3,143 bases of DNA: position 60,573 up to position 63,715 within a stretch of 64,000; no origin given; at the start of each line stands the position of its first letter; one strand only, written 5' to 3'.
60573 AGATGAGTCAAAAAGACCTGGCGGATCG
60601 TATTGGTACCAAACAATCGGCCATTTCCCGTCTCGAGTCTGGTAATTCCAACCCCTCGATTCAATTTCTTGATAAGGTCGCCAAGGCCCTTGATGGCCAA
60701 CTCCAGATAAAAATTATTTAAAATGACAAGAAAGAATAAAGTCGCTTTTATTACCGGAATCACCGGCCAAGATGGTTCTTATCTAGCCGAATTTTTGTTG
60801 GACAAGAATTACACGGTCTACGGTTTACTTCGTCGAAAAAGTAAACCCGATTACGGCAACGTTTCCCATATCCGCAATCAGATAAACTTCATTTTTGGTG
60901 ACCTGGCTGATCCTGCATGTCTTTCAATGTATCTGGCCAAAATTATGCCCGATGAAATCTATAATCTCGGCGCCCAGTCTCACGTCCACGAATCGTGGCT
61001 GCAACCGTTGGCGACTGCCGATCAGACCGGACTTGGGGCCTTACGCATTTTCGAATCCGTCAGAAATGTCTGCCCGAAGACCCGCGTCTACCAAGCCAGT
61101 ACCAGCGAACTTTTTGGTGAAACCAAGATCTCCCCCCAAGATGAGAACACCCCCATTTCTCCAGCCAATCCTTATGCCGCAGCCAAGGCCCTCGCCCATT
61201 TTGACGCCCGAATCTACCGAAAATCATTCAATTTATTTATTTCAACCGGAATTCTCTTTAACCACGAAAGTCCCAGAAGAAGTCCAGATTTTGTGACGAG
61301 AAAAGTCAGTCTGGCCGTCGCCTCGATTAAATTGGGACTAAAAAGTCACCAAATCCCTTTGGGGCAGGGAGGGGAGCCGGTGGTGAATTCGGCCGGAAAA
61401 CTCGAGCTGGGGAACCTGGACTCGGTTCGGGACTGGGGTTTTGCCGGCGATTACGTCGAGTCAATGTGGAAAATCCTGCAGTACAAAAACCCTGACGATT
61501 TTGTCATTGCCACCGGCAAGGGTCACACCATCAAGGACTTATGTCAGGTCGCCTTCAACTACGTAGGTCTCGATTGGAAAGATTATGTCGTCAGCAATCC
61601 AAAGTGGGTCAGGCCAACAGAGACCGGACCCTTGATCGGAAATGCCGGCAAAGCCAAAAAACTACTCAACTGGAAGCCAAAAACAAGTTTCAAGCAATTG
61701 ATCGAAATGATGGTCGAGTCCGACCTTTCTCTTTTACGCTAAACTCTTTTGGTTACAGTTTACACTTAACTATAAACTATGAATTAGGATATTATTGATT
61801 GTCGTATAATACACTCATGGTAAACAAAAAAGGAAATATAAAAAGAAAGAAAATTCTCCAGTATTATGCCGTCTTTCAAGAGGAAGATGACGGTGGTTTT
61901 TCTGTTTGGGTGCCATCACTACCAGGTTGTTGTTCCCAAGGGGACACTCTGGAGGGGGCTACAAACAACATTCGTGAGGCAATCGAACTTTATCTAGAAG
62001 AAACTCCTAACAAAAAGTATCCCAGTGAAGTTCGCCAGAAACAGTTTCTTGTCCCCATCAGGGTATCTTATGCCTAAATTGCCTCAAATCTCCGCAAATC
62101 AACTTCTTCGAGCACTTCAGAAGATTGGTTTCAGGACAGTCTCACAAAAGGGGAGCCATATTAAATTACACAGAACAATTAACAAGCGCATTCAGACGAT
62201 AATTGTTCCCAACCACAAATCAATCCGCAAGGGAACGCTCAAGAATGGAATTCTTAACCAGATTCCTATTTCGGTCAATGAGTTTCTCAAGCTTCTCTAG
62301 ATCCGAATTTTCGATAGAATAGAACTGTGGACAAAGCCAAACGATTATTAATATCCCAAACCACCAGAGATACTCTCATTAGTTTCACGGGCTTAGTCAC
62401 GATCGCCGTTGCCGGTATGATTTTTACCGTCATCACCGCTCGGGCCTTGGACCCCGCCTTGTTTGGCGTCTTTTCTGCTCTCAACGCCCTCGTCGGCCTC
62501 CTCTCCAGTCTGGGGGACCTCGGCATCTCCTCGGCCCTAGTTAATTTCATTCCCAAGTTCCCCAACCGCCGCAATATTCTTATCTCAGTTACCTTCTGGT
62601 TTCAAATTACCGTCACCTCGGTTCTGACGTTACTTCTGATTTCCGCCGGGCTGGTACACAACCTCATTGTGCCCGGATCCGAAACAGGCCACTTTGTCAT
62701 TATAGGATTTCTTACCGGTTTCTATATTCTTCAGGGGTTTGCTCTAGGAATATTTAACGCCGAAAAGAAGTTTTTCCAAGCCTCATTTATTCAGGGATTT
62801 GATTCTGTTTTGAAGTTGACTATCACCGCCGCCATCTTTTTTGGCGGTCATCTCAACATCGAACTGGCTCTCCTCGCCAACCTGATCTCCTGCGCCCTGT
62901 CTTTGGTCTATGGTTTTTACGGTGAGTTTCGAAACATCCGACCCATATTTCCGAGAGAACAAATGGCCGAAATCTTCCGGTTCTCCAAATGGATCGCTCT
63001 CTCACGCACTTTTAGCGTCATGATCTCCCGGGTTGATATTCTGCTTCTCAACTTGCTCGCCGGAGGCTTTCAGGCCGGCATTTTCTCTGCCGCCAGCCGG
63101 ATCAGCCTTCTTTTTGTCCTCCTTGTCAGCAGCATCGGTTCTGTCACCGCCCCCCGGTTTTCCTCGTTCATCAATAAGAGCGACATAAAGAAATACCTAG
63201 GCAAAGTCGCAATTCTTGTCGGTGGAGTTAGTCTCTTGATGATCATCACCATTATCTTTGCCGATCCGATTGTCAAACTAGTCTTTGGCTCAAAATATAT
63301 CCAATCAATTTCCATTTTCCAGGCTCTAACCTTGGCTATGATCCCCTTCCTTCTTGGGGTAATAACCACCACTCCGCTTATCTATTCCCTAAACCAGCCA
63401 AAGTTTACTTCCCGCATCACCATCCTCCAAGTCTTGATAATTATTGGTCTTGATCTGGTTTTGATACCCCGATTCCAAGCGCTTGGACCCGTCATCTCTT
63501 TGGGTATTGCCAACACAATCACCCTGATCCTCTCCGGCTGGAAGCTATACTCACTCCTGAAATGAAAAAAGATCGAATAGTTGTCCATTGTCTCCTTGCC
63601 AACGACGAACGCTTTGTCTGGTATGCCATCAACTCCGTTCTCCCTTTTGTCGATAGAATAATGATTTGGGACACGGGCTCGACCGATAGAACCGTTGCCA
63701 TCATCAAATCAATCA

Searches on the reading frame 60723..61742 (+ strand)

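Call 45: search_protein_families(library=pfam, proteins=[window:60723-61742:+], max_evalue=0.00001)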
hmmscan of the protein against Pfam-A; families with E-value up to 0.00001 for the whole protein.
window:60723-61742:+ (339 aa): 2 families
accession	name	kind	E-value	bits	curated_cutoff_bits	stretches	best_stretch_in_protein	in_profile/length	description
PF16363.11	GDP_Man_Dehyd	-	4.1e-107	358.9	27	2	9-215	1-216/332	GDP-mannose 4,6 dehydratase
PF01370.27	Epimerase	-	1.4e-53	182.2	20.9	1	9-263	2-240/240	NAD dependent epimerase/dehydratase family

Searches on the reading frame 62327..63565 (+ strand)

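Call 45: search_protein_families(library=pfam, proteins=[window:62327-63565:+], max_evalue=0.00001)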
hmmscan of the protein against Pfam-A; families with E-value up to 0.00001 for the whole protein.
window:62327-63565:+ (412 aa): 2 families
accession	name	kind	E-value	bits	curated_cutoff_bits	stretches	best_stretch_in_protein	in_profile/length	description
PF01943.22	Polysacc_synt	-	2.6e-22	80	28.2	1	14-280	3-272/274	Polysaccharide biosynthesis protein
PF13440.11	Polysacc_synt_3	-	2.2e-18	66.9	23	1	37-328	2-292/293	Polysaccharide biosynthesis protein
